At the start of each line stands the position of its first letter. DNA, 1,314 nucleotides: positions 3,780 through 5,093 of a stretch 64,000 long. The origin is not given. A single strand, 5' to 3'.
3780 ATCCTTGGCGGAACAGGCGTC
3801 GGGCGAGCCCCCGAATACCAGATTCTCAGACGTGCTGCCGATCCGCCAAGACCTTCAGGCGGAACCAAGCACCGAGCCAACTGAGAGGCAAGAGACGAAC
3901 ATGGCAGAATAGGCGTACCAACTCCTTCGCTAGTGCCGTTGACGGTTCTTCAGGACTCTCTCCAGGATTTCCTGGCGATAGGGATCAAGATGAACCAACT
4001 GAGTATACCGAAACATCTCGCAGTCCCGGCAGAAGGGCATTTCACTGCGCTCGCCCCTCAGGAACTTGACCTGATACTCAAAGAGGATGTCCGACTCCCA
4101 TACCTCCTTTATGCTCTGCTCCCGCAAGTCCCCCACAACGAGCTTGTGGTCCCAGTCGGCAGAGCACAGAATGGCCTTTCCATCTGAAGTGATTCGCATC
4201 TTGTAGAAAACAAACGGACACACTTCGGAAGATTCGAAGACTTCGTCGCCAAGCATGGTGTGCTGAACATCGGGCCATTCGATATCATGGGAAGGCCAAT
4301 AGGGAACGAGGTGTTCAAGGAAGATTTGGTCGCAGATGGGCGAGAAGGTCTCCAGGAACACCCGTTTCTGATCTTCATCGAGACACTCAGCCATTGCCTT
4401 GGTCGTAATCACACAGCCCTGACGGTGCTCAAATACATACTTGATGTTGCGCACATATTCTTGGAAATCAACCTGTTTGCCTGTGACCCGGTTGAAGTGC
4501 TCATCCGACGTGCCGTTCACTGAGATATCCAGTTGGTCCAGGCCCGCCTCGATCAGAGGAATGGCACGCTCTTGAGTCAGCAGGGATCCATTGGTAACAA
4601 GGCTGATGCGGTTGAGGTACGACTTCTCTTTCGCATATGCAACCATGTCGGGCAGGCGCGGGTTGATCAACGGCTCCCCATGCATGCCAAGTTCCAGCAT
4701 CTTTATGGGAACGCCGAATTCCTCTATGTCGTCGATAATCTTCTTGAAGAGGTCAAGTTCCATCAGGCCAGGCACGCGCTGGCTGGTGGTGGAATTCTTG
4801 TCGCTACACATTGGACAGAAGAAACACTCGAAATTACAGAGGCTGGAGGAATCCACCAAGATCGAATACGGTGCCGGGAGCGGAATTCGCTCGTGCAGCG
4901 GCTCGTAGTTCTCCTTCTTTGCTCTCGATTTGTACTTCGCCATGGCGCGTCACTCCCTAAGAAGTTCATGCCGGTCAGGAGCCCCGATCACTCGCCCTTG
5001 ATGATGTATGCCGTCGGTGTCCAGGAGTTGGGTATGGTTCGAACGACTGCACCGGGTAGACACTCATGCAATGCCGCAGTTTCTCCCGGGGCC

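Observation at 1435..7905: Sugar-tailoring operon combining DegT, WbqC, TylF-type OMT, radical-SAM/SPASM, BKACE (DUF849) and NeuD-like acyltransferase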

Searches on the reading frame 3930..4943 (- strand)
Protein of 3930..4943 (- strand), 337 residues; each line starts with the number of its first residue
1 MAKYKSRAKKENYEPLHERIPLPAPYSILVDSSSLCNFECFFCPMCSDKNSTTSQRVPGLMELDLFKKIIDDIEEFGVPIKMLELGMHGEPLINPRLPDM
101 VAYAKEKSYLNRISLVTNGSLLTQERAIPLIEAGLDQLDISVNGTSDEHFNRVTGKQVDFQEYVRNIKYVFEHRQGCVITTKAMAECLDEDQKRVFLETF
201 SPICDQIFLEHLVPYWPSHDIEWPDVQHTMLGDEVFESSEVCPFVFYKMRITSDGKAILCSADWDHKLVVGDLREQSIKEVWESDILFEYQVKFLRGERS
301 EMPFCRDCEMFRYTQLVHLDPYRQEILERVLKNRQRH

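Call 3: search_protein_families(library=pfam, proteins=[window:3930-4943:-], max_evalue=0.01)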
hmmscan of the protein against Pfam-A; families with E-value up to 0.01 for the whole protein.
window:3930-4943:- (337 aa): 2 families
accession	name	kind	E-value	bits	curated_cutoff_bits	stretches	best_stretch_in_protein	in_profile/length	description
PF04055.27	Radical_SAM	-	7.3e-17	62.5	29.5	1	35-179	6-146/166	Radical SAM superfamily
PF13186.11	SPASM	-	7e-12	45.9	21.5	1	242-309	1-67/67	Iron-sulfur cluster-binding domain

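Call 4: search_protein_families(library=ncbifam, proteins=[window:3930-4943:-], max_evalue=0.01)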
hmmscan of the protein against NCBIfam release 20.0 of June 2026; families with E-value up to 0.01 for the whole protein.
window:3930-4943:- (337 aa): 44 families (the best 25 are shown)
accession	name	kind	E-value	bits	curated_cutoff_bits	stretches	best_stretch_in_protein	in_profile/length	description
TIGR04317.1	W_rSAM_matur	equivalog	7.7e-26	91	380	1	28-175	6-141/349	tungsten cofactor oxidoreductase radical SAM maturase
TIGR04311.1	rSAM_Geo_metal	subfamily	1.6e-20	73.6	400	1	25-156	2-126/423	radical SAM/SPASM family putative metalloenzyme maturase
TIGR02668.1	moaA_archaeal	equivalog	1.4e-18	67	325.25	1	34-169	18-142/303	GTP 3',8-cyclase MoaA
TIGR04347.1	pseudo_SAM_Halo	equivalog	9.1e-18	64.7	525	1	32-170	44-171/390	TIGR04347 family pseudo-SAM/SPASM protein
TIGR02666.1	moaA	equivalog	9.1e-17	61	284.05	1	35-172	19-152/336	GTP 3',8-cyclase MoaA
NF001199.0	PRK00164.2-1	equivalog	2.6e-16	59.7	231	1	33-168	19-143/308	GTP 3',8-cyclase MoaA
TIGR04545.1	rSAM_ahbD_hemeb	equivalog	5.8e-16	58.8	500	1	35-189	9-153/339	heme b synthase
TIGR04054.1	rSAM_NirJ1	equivalog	1.3e-15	56.9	650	1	28-175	38-174/387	putative heme d1 biosynthesis radical SAM protein NirJ1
TIGR02109.1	PQQ_syn_pqqE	equivalog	4.6e-15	55.4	381.35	1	24-174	5-145/358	pyrroloquinoline quinone biosynthesis protein PqqE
TIGR04133.1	rSAM_w_lipo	hypoth_equivalog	1.7e-14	53.6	425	1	31-173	29-163/350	TIGR04133 family radical SAM/SPASM protein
TIGR04321.1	spiroSPASM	subfamily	2.6e-14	52.8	250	2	22-175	229-381/510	spiro-SPASM protein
TIGR04546.1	rSAM_ahbC_deAc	equivalog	2.6e-13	49.5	650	1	34-168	47-170/390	12,18-didecarboxysiroheme deacetylase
NF033640.1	N_Twi_rSAM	subfamily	4.2e-13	49.2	170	2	239-309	2-70/398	twitch domain-containing radical SAM protein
TIGR04053.2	TIGR04053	equivalog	2.2e-12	46.9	395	1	25-190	7-165/366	TIGR04053 family radical SAM/SPASM domain-containing protein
TIGR04055.1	rSAM_NirJ2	equivalog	5.9e-12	45.8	500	1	34-187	8-150/326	putative heme d1 biosynthesis radical SAM protein NirJ2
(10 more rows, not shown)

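Call 10: search_solved_structures(query=window:3930-4943:-, max_evalue=0.001)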
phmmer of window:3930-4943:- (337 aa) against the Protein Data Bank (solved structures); distinct sequences matched with E-value up to 0.001: 17.
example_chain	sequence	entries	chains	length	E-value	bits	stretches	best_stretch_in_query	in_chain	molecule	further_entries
4m7s_A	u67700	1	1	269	1.3e-14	57.4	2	28-153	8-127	BtrN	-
4m7t_A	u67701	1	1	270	1.3e-14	57.4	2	28-153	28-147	BtrN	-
8hzv_A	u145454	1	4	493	5.1e-07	32.4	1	24-169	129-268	Radical S-Adenosyl-L-methionine Enzyme DesII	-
8hzy_A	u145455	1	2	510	5.5e-07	32.3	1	24-169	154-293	DesII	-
2fb2_A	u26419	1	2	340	1.3e-05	27.8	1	30-201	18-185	Molybdenum cofactor biosynthesis protein A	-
1tv7_A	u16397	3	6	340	1.5e-05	27.6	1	31-201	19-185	Molybdenum cofactor biosynthesis protein A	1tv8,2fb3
5wgg_A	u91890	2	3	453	7.3e-05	25.3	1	32-174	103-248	Radical SAM domain protein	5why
7tol_A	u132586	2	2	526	0.00011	24.8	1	30-158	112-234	glycerol dibiphytanyl glycerol tetraether - macrocyclic archaeol synthase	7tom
9dgw_A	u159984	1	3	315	0.00077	22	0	24-143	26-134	Radical SAM core domain-containing protein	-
9dfu_A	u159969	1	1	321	0.00077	22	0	70-208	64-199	Radical SAM core domain-containing protein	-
9dfw_A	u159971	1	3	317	0.00078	22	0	24-143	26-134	Radical SAM core domain-containing protein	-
7bi7_A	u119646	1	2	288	0.00087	21.8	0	30-153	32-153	FeMo cofactor biosynthesis protein NifB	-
7jmb_A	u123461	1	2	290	0.00088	21.8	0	30-153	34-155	Nitrogenase iron-molybdenum cofactor biosynthesis protein NifB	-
6b4c_A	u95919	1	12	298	0.0009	21.8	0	25-143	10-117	Viperin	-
7n7i_A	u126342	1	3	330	0.00092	21.7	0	24-143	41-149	Viperin-like enzyme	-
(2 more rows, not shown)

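Call 16: find_homologous_proteins(query=window:3930-4943:-, max_evalue=1e-10)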
Query window:3930-4943:- (337 aa): 109 proteins with E <= 1e-10 among 835 candidates.
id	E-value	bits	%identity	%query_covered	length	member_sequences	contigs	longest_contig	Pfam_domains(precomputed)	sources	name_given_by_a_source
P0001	3.4e-231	784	100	100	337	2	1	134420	PF13186.12,PF04055.28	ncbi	-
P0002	1.2e-194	664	82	99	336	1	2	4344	PF13186.12,PF04055.28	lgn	-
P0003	3.0e-194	663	82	99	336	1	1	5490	PF13186.12,PF04055.28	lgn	-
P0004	5.2e-192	655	81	99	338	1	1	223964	PF13186.12,PF04055.28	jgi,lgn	jgi:radical SAM protein with 4Fe4S-binding SPASM domain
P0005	3.7e-190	649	82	99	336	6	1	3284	PF13186.12,PF04055.28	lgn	-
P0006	1.1e-189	648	81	99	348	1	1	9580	PF13186.12,PF04055.28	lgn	-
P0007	1.2e-154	533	74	86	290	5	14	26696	PF13186.12,PF04055.28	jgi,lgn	jgi:radical SAM protein with 4Fe4S-binding SPASM domain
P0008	6.2e-151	520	76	87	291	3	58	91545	PF13186.12,PF04055.28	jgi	jgi:radical SAM protein with 4Fe4S-binding SPASM domain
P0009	8.2e-149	513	66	99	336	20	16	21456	PF13186.12,PF04055.28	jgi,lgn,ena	-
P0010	9.5e-136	471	59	99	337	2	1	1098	PF13186.12,PF04055.28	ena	-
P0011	2.2e-135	469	59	99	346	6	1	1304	PF13186.12,PF04055.28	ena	-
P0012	5.4e-135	468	62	97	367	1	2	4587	PF13186.12,PF04055.28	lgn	-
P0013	1.6e-132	460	57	100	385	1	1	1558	PF13186.12,PF04055.28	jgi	jgi:MoaA/NifB/PqqE/SkfB family radical SAM enzyme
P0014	1.3e-129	450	58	99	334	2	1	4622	PF13186.12,PF04055.28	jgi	jgi:MoaA/NifB/PqqE/SkfB family radical SAM enzyme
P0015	1.2e-126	441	57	99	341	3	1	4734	PF13186.12,PF04055.28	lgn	-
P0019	6.8e-110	386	58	86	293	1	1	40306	PF13186.12,PF04055.28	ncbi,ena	-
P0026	8.1e-79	283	39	98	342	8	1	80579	PF13186.12,PF04055.28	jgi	-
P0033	6.9e-75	270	39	96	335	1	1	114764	PF13186.12,PF04055.28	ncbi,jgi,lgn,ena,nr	ncbi:MAG: radical SAM protein [Arcobacter sp.]|nr:MAG: radical SAM protein [Arcobacter sp.]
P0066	5.2e-48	182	33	93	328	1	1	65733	PF13186.12,PF04055.28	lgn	-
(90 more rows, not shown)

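Call 17: find_encoding_contigs(protein=P0001, flank=10000, max_places=2)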
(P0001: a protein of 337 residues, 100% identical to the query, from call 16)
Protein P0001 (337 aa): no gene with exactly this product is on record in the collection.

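Call 18: find_encoding_contigs(protein=P0004, flank=10000, max_places=2)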
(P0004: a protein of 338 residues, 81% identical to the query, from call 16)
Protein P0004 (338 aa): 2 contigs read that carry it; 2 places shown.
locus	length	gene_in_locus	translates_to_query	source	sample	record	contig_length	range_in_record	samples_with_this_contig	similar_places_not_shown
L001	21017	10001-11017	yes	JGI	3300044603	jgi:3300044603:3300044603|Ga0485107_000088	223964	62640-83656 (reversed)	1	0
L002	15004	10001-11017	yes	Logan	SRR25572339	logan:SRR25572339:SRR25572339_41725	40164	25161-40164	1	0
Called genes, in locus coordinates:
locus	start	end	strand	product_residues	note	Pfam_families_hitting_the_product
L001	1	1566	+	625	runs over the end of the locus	PF00009:GTP_EFTU, PF01926:MMR_HSR1 (faint), PF22594:GTP-eEF1A_C, PF01583:APS_kinase, PF13671:AAA_33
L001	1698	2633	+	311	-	PF01073:3Beta_HSD (faint), PF01370:Epimerase, PF02719:Polysacc_synt_2 (faint), PF04321:RmlD_sub_bind, PF16363:GDP_Man_Dehyd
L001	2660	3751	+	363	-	PF02350:Epimerase_2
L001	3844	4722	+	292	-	-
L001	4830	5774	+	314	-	PF00106:adh_short (weak), PF01073:3Beta_HSD, PF01370:Epimerase, PF02719:Polysacc_synt_2, PF04321:RmlD_sub_bind (weak), PF05368:NmrA, PF13460:NAD_binding_10, PF16363:GDP_Man_Dehyd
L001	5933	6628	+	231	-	-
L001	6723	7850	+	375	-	PF01041:DegT_DnrJ_EryC1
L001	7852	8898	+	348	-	PF05050:Methyltransf_21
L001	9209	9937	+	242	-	PF05711:TylF (weak), PF13578:Methyltransf_24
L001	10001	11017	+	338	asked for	PF04055:Radical_SAM, PF13186:SPASM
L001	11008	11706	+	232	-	PF08889:WbqC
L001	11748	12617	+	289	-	PF05853:BKACE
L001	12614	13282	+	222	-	PF17836:PglD_N (weak), PF24894:Hexapep_GlmU (faint), PF25084:LbH_EIF2B, PF25087:GMPPB_C (weak), PF14602:Hexapep_2 (faint), PF00132:Hexapep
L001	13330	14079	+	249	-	PF01209:Ubie_methyltran (weak), PF13489:Methyltransf_23, PF13847:Methyltransf_31, PF08241:Methyltransf_11, PF08242:Methyltransf_12, PF13649:Methyltransf_25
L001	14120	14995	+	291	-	PF10111:Glyco_tranf_2_2 (faint), PF13641:Glyco_tranf_2_3, PF00535:Glycos_transf_2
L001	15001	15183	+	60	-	-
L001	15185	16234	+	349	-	PF14307:Glyco_tran_WbsX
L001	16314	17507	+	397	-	-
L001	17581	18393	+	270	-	PF13489:Methyltransf_23, PF08241:Methyltransf_11 (weak), PF13649:Methyltransf_25 (faint)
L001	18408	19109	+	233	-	PF02348:CTP_transf_3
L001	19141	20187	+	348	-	PF01973:MptE-like, PF22674:C2185-like_N (weak)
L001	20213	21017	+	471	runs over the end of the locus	PF00535:Glycos_transf_2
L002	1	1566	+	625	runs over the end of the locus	PF00009:GTP_EFTU, PF01926:MMR_HSR1 (faint), PF22594:GTP-eEF1A_C, PF01583:APS_kinase, PF13671:AAA_33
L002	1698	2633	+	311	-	PF01073:3Beta_HSD (faint), PF01370:Epimerase, PF02719:Polysacc_synt_2 (faint), PF04321:RmlD_sub_bind, PF16363:GDP_Man_Dehyd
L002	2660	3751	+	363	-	PF02350:Epimerase_2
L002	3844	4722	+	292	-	-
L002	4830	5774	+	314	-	PF00106:adh_short (weak), PF01073:3Beta_HSD, PF01370:Epimerase, PF02719:Polysacc_synt_2, PF04321:RmlD_sub_bind (weak), PF05368:NmrA, PF13460:NAD_binding_10, PF16363:GDP_Man_Dehyd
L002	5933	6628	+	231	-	-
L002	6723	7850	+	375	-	PF01041:DegT_DnrJ_EryC1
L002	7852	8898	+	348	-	PF05050:Methyltransf_21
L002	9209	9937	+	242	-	PF05711:TylF (weak), PF13578:Methyltransf_24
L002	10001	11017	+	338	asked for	PF04055:Radical_SAM, PF13186:SPASM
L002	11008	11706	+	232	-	PF08889:WbqC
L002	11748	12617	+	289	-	PF05853:BKACE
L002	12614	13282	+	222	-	PF17836:PglD_N (weak), PF24894:Hexapep_GlmU (faint), PF25084:LbH_EIF2B, PF25087:GMPPB_C (weak), PF14602:Hexapep_2 (faint), PF00132:Hexapep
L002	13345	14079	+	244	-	PF01209:Ubie_methyltran (weak), PF13489:Methyltransf_23, PF13847:Methyltransf_31, PF08241:Methyltransf_11, PF08242:Methyltransf_12, PF13649:Methyltransf_25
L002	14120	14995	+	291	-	PF10111:Glyco_tranf_2_2 (faint), PF13641:Glyco_tranf_2_3, PF00535:Glycos_transf_2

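Call 19: find_encoding_contigs(protein=P0019, flank=10000, max_places=2)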
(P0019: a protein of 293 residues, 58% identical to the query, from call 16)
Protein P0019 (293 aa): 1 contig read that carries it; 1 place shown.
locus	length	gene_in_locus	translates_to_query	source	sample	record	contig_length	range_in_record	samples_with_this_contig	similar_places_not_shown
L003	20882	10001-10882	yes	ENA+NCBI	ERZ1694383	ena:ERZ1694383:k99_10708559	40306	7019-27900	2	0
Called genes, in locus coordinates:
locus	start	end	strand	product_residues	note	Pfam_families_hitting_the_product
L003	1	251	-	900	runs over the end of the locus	PF00133:tRNA-synt_1, PF01406:tRNA-synt_1e (faint), PF13603:tRNA-synt_1_2 (faint), PF09334:tRNA-synt_1g, PF08264:Anticodon_1, PF10458:Val_tRNA-synt_C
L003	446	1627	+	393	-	PF01315:Ald_Xan_dh_C, PF02738:MoCoBD_1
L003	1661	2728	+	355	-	PF20256:MoCoBD_2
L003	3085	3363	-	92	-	-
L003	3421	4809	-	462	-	PF02321:OEP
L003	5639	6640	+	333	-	PF01073:3Beta_HSD, PF01370:Epimerase, PF02719:Polysacc_synt_2, PF04321:RmlD_sub_bind, PF07993:NAD_binding_4 (faint), PF16363:GDP_Man_Dehyd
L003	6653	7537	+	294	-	PF00483:NTP_transferase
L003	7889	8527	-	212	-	PF25084:LbH_EIF2B (faint), PF25087:GMPPB_C (faint), PF00132:Hexapep (weak)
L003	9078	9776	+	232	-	PF08889:WbqC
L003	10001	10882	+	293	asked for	PF04055:Radical_SAM, PF13186:SPASM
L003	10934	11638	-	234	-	PF03848:TehB (weak), PF13489:Methyltransf_23 (faint), PF13847:Methyltransf_31 (weak), PF08241:Methyltransf_11, PF08242:Methyltransf_12 (weak), PF13649:Methyltransf_25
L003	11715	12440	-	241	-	PF05711:TylF (weak), PF13578:Methyltransf_24 (weak)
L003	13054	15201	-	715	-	PF13524:Glyco_trans_1_2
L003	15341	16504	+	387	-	PF01041:DegT_DnrJ_EryC1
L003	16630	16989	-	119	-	PF00576:Transthyretin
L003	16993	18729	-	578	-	PF02776:TPP_enzyme_N, PF00205:TPP_enzyme_M, PF02775:TPP_enzyme_C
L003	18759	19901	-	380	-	PF01070:FMN_dh, PF00478:IMPDH, PF05690:ThiG (faint)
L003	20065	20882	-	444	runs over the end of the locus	PF03853:YjeF_N, PF01256:Carb_kinase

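Call 20: find_encoding_contigs(protein=P0033, flank=10000, max_places=1)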
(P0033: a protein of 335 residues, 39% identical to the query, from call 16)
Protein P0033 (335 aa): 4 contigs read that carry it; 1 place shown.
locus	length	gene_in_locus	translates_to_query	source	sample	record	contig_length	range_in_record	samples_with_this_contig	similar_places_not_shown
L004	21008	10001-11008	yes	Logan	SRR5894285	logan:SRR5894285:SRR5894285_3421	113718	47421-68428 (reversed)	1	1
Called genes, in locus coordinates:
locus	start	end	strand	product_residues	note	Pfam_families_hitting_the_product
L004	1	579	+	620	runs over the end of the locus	PF20157:Maf_flag10_N, PF01973:MptE-like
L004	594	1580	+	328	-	-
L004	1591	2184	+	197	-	PF13580:SIS_2, PF01380:SIS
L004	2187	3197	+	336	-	PF01408:GFO_IDH_MocA, PF22725:GFO_IDH_MocA_C3, PF02894:GFO_IDH_MocA_C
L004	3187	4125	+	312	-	PF00389:2-Hacid_dh, PF02826:2-Hacid_dh_C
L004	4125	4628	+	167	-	PF04074:DUF386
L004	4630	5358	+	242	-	PF00106:adh_short, PF23441:SDR (faint), PF13561:adh_short_C2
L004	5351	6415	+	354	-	PF01761:DHQ_synthase, PF24621:DHQS_C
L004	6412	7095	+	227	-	PF02348:CTP_transf_3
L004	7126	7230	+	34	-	-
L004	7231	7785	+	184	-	PF00908:dTDP_sugar_isom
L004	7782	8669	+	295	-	PF01073:3Beta_HSD, PF01370:Epimerase, PF02719:Polysacc_synt_2, PF04321:RmlD_sub_bind (weak), PF05368:NmrA, PF07993:NAD_binding_4 (weak), PF13460:NAD_binding_10 (weak), PF16363:GDP_Man_Dehyd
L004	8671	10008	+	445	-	PF01041:DegT_DnrJ_EryC1, PF00266:Aminotran_5 (faint)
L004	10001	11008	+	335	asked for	PF04055:Radical_SAM, PF13186:SPASM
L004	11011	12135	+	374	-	PF22674:C2185-like_N, PF05050:Methyltransf_21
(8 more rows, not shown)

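Call 21: find_encoding_contigs(protein=P0026, flank=10000, max_places=1)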
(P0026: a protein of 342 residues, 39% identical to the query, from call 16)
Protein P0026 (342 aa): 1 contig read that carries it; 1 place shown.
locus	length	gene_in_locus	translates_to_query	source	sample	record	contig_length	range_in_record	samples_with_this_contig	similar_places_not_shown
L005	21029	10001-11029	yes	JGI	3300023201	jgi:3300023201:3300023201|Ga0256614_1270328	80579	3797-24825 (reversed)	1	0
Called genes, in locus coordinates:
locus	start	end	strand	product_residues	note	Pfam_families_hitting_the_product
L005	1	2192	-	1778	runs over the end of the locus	PF00270:DEAD, PF00271:Helicase_C, PF00580:UvrD-helicase, PF01443:Viral_helicase1 (faint), PF13245:AAA_19, PF00580:UvrD-helicase, PF13361:UvrD_C, PF13538:UvrD_C_2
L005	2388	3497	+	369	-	PF00989:PAS, PF08448:PAS_4, PF13188:PAS_8, PF13426:PAS_9, PF00512:HisKA, PF02518:HATPase_c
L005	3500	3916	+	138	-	PF00072:Response_reg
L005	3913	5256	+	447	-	PF00072:Response_reg, PF08447:PAS_3, PF00989:PAS, PF13188:PAS_8 (weak), PF08448:PAS_4, PF13426:PAS_9, PF08447:PAS_3 (weak)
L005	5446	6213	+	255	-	PF00483:NTP_transferase, PF12804:NTP_transf_3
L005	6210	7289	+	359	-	PF04321:RmlD_sub_bind, PF01370:Epimerase, PF02719:Polysacc_synt_2, PF16363:GDP_Man_Dehyd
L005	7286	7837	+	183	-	PF00908:dTDP_sugar_isom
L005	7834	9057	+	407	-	PF08421:Methyltransf_13, PF13489:Methyltransf_23, PF08242:Methyltransf_12 (weak), PF08484:Methyltransf_14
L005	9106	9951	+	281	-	PF01073:3Beta_HSD (weak), PF01370:Epimerase, PF05368:NmrA (weak), PF13460:NAD_binding_10, PF16363:GDP_Man_Dehyd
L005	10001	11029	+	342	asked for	PF04055:Radical_SAM, PF13186:SPASM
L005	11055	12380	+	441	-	PF00534:Glycos_transf_1, PF13692:Glyco_trans_1_4, PF13524:Glyco_trans_1_2 (weak)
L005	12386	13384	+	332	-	PF04055:Radical_SAM, PF13186:SPASM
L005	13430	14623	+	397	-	PF05050:Methyltransf_21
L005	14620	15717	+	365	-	PF05050:Methyltransf_21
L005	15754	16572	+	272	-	PF04989:RMNT_CmcI, PF13578:Methyltransf_24 (weak)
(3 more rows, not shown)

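Call 22: find_encoding_contigs(protein=P0066, flank=10000, max_places=1)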
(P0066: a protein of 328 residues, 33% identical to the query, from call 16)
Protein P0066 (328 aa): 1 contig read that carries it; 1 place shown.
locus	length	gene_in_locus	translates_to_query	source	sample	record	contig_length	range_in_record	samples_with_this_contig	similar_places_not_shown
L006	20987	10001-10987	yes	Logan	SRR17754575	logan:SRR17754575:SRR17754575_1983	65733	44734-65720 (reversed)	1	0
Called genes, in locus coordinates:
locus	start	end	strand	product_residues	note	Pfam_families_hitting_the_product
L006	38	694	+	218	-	PF00813:FliP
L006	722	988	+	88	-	PF01313:Bac_export_3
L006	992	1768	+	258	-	PF01311:Bac_export_1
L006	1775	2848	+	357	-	PF01312:Bac_export_2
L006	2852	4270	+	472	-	-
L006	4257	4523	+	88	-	PF01312:Bac_export_2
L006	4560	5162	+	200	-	-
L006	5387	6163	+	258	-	PF00483:NTP_transferase, PF12804:NTP_transf_3 (weak)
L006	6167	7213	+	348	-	PF01073:3Beta_HSD, PF01370:Epimerase, PF02719:Polysacc_synt_2, PF04321:RmlD_sub_bind, PF16363:GDP_Man_Dehyd, PF07993:NAD_binding_4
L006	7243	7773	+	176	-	PF00908:dTDP_sugar_isom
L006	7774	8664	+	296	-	PF01073:3Beta_HSD (faint), PF01370:Epimerase, PF04321:RmlD_sub_bind, PF16363:GDP_Man_Dehyd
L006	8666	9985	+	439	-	PF00534:Glycos_transf_1, PF13692:Glyco_trans_1_4, PF13524:Glyco_trans_1_2 (weak)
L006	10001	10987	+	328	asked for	PF04055:Radical_SAM, PF13186:SPASM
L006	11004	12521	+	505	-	PF00535:Glycos_transf_2, PF13641:Glyco_tranf_2_3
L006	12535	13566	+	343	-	PF04055:Radical_SAM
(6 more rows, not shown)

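Call 26: find_related_loci(query=A2, collection=genome_contigs, flank=10000)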
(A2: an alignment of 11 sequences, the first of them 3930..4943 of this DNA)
Query A2 (337 aa) in genome_contigs; peptide patterns used: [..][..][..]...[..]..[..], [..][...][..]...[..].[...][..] (x = any residue, [..] = any of these).
581 stretches matched a pattern; 361 encode a relative of the query (tblastn E <= 1e-3); the best 80 are kept; 80 distinct loci.
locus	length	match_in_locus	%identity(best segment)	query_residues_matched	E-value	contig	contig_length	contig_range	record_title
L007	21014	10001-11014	59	1-337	1e-137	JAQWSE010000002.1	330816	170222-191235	MAG: Paracoccaceae bacterium isolate cluster2_bin.51 k141_3814671, whole genome shotgun sequence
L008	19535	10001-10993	45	2-330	8e-100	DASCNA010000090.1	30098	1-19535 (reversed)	MAG TPA_asm: Victivallales bacterium isolate Fu_MAG_118 c_000000797383, whole genome shotgun sequence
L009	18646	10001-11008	42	2-335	6e-96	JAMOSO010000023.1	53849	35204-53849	MAG: Planctomycetota bacterium isolate 4561-384_metabat2_scaf2bin.058 4562-384_scaffold_212_c1, whole genome shotgun seq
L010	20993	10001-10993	42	2-330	2e-94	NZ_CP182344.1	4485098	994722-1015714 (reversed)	MAG: Maridesulfovibrio sp. isolate LRMN2-isolate chromosome, complete genome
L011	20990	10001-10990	44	3-330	1e-91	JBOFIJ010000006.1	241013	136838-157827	MAG: Desulfovibrionaceae bacterium isolate WFFMC_MAG_023 k139_137071_flag=0_multi=11.9982_len=241013, whole genome shotg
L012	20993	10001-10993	42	2-330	4e-91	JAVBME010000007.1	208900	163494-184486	MAG: Acidaminococcales bacterium isolate EPI_MAG_00042 c_000009975465, whole genome shotgun sequence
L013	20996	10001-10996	41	1-330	4e-91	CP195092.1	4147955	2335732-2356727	Desulfovibrio caledoniensis strain lm2024 chromosome, complete genome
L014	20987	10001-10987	42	2-329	2e-90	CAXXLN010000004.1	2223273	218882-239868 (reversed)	MAG: Desulfatiglandales bacterium isolate 53c9cee3-5eb1-4031-9065-1ba860722897 genome assembly, contig: contig_4, whole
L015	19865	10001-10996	43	2-332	2e-89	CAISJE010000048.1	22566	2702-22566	uncultured bacterium isolate Ja1_bin-3702 genome assembly, contig: bin-3702:048/233, whole genome shotgun sequence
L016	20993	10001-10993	42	2-330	3e-94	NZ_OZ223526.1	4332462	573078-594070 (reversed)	MAG: Maridesulfovibrio sp. isolate 4b7aa1d1-4656-4508-adef-fef75badb664 chromosome 1, complete sequence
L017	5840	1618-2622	39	2-334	4e-86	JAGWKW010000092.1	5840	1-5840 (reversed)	MAG: Alphaproteobacteria bacterium isolate REEB170 contig-150_19647, whole genome shotgun sequence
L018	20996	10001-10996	39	2-332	1e-85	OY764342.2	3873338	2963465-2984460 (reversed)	MAG: Spirochaetia bacterium isolate 9506cec9-e293-4340-b26d-6248213b6694 genome assembly, chromosome: 1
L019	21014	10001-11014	40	2-336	4e-85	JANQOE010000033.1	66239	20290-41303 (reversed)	MAG: Alphaproteobacteria bacterium isolate IP29b_bin.124 k99_3034367, whole genome shotgun sequence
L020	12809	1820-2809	40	2-330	8e-84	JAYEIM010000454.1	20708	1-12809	MAG: Campylobacterota bacterium isolate MAG191 MAG191_454, whole genome shotgun sequence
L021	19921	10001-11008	41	2-335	9e-84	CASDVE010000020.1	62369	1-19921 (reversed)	uncultured Eubacteriales bacterium isolate A18_L2_319319_idba_bin.24 genome assembly, contig: A18_L2_319319_idba_bin.24.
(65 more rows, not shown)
